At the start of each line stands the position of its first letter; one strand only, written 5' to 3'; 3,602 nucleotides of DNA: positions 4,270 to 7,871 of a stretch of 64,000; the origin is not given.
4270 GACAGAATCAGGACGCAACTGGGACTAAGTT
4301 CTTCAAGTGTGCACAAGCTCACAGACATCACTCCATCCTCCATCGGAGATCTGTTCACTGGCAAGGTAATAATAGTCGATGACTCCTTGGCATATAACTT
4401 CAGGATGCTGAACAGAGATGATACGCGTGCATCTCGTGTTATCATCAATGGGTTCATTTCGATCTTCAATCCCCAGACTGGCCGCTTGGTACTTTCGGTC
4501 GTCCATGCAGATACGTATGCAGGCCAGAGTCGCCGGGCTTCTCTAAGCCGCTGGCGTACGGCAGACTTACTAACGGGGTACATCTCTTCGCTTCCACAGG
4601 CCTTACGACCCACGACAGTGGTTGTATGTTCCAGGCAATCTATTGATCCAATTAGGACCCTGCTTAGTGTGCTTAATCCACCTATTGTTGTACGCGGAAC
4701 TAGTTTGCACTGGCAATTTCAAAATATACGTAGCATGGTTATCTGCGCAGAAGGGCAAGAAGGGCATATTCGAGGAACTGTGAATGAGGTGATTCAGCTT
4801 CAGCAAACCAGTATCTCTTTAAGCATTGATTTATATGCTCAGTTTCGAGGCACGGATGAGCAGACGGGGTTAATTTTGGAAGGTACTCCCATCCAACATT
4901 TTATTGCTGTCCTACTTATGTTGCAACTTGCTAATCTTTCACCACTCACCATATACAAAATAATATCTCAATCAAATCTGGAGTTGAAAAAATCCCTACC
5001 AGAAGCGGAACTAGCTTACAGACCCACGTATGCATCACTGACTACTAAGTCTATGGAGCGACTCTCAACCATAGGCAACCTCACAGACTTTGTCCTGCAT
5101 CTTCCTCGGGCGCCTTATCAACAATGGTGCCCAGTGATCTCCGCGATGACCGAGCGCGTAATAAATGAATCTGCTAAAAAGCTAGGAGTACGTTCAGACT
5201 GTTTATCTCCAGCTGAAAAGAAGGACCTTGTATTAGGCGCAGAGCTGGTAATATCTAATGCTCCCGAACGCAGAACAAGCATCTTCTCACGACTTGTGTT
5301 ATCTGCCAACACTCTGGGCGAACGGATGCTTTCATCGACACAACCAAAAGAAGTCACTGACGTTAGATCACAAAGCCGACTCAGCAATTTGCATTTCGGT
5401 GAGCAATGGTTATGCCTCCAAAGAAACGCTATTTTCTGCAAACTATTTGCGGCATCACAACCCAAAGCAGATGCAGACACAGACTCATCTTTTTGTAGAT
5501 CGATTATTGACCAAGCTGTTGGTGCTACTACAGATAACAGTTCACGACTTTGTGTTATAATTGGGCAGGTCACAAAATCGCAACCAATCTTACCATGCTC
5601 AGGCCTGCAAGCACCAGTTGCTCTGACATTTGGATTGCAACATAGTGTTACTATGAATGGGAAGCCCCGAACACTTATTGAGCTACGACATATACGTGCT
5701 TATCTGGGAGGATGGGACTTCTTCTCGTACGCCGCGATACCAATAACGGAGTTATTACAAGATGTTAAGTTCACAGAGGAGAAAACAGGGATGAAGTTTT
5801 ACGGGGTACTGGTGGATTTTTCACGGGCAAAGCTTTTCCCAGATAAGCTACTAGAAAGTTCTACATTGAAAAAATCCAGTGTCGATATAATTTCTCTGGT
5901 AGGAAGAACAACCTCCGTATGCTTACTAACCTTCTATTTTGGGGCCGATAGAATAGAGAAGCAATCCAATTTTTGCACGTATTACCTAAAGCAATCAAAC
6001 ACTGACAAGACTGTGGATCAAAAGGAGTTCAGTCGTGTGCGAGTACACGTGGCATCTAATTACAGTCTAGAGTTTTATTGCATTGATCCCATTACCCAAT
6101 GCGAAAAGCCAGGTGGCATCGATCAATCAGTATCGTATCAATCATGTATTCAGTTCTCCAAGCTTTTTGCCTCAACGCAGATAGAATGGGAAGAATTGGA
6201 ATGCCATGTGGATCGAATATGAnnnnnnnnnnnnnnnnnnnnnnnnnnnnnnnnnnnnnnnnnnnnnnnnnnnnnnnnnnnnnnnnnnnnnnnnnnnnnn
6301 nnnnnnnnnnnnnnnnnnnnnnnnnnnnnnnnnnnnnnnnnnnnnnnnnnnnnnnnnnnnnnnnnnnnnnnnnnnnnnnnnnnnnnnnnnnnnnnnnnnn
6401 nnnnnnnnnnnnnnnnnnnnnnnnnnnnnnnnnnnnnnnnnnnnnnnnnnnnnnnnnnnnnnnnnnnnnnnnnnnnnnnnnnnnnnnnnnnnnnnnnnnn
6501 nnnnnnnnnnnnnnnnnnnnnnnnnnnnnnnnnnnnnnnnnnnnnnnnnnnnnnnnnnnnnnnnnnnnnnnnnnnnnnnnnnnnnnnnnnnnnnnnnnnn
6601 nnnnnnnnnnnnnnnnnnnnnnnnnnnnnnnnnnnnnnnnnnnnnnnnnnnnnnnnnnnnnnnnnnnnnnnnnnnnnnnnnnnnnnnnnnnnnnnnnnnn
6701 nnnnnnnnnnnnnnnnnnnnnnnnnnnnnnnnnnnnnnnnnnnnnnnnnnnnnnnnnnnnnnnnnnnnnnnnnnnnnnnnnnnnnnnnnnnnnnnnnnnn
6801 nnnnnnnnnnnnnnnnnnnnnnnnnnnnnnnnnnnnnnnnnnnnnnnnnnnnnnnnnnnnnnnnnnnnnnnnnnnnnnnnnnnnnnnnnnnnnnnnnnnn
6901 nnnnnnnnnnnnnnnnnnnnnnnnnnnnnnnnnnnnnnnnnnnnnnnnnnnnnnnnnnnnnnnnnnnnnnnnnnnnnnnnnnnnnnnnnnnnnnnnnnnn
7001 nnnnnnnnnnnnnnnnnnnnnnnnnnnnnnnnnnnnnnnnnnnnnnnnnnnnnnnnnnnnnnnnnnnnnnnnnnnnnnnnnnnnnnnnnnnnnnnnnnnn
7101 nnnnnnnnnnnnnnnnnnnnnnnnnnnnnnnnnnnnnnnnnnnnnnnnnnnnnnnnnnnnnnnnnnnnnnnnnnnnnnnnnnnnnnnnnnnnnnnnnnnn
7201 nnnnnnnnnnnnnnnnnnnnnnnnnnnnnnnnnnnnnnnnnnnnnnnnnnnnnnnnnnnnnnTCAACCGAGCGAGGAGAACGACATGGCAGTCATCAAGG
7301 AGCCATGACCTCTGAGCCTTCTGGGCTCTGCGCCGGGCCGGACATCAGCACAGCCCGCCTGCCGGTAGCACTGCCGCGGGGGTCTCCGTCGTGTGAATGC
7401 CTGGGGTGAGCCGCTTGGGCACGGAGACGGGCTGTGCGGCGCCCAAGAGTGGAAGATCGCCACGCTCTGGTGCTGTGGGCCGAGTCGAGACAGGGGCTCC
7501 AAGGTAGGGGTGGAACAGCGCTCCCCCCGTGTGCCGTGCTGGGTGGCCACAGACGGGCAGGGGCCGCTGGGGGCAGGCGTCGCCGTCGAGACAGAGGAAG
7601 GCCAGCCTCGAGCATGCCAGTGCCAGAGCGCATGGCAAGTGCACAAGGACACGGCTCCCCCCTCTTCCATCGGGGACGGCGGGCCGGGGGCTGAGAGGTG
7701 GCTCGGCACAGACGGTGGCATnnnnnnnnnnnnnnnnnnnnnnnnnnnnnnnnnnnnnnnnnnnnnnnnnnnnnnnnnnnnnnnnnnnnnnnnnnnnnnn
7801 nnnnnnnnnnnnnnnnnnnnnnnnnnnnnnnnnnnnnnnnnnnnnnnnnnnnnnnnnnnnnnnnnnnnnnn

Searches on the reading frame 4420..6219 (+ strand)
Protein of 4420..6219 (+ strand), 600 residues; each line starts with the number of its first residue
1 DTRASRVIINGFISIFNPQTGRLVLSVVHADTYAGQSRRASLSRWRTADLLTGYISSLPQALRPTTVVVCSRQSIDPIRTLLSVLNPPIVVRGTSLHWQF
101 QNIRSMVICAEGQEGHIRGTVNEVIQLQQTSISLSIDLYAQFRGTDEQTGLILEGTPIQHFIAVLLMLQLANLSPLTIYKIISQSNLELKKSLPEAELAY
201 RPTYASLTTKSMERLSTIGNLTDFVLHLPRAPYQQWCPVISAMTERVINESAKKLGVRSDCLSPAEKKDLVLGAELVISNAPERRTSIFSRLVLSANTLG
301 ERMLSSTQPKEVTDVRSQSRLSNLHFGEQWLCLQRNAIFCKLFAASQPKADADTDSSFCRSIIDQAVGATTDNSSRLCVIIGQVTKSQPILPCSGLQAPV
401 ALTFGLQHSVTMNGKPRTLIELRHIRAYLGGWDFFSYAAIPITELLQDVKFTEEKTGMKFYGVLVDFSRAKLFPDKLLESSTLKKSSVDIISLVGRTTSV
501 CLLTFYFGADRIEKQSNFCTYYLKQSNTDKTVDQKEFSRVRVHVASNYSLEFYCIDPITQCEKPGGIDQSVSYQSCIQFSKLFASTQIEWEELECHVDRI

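Call 50: find_homologous_proteins(query=window:4420-6219:+, max_evalue=1e-100)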
Query window:4420-6219:+: 8000 candidates shared short words with the query, none scored E <= 1e-100.

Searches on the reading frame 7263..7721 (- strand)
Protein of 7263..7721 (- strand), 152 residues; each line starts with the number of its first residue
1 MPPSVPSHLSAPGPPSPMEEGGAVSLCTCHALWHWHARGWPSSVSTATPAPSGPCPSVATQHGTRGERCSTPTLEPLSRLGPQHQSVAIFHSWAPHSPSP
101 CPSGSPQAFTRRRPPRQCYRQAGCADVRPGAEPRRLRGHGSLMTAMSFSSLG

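Call 53: search_protein_families(library=pfam, proteins=[window:7263-7721:-], max_evalue=0.1)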
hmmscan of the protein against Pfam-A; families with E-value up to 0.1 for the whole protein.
window:7263-7721:- (152 aa): 1 family
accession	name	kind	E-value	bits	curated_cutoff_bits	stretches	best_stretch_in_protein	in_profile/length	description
PF15901.10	Sortilin_C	-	0.055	14.2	27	1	90-123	45-80/167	Sortilin, neurotensin receptor 3, C-terminal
